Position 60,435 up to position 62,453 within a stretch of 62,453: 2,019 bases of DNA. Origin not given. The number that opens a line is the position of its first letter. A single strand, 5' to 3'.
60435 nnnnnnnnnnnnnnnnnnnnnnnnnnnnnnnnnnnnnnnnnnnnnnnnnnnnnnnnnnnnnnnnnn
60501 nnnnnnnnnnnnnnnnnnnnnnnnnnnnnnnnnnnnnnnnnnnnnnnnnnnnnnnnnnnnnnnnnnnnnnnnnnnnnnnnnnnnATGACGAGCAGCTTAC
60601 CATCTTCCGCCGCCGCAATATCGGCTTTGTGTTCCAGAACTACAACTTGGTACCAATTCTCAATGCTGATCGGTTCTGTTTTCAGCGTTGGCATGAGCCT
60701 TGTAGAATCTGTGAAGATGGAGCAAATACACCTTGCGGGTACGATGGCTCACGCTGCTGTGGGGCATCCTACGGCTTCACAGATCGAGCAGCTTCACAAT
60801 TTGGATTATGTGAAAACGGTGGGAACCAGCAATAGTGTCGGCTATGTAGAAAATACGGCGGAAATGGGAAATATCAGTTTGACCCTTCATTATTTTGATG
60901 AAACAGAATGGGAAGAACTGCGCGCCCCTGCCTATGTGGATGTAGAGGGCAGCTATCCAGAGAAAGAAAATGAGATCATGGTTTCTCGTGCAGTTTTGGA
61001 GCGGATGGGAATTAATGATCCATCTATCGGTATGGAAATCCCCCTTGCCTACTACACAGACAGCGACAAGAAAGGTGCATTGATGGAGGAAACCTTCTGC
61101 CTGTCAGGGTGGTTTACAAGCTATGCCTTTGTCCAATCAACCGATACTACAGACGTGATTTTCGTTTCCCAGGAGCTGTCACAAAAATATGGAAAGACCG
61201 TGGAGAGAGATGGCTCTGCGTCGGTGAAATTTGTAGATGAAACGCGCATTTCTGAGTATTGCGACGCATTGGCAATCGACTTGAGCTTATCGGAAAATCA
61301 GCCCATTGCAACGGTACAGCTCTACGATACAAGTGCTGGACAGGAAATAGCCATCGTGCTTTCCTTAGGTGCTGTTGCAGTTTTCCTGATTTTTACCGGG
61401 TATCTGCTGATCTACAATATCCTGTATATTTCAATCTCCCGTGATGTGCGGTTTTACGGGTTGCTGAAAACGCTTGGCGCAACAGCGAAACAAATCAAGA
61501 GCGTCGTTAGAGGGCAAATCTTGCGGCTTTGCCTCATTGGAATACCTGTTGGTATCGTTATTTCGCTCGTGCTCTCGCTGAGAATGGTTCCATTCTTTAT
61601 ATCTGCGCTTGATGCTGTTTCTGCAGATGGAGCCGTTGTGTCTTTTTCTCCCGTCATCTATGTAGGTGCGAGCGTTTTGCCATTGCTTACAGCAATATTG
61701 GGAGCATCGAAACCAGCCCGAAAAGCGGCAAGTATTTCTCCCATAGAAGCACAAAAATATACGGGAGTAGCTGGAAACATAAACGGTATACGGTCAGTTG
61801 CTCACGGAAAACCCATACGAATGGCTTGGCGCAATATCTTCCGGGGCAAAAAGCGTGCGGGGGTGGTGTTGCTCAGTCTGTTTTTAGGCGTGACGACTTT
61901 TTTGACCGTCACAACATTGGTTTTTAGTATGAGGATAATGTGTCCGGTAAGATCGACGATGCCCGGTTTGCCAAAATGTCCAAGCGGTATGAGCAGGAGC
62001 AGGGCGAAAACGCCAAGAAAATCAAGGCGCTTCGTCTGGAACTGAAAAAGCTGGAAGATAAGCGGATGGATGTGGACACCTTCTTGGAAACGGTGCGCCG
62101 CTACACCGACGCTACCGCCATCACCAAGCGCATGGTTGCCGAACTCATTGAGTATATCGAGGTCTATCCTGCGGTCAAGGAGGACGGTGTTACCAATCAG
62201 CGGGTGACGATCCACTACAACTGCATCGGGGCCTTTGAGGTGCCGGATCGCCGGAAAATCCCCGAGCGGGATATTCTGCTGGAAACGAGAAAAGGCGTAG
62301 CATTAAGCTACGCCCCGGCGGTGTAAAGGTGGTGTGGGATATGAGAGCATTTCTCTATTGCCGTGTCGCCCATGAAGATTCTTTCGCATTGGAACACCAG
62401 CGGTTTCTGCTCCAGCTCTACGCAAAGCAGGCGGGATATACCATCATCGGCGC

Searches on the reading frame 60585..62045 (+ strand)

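Call 61: search_protein_families(library=pfam, proteins=[window:60585-62045:+], max_evalue=0.0001)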
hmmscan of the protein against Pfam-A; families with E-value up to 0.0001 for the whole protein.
window:60585-62045:+ (486 aa): 1 family
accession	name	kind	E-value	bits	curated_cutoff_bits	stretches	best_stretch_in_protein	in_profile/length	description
PF02687.27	FtsX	-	1.1e-09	38.8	25.5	1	263-386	2-120/120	FtsX-like permease C-terminal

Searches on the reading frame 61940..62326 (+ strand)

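Call 61: search_protein_families(library=pfam, proteins=[window:61940-62326:+], max_evalue=0.0001)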
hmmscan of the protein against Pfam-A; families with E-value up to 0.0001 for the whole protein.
window:61940-62326:+ (128 aa): 1 family
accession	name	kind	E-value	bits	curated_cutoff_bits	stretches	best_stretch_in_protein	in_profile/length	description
PF14287.11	DUF4368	-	9.9e-22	77.4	25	1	34-100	1-67/67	Domain of unknown function (DUF4368)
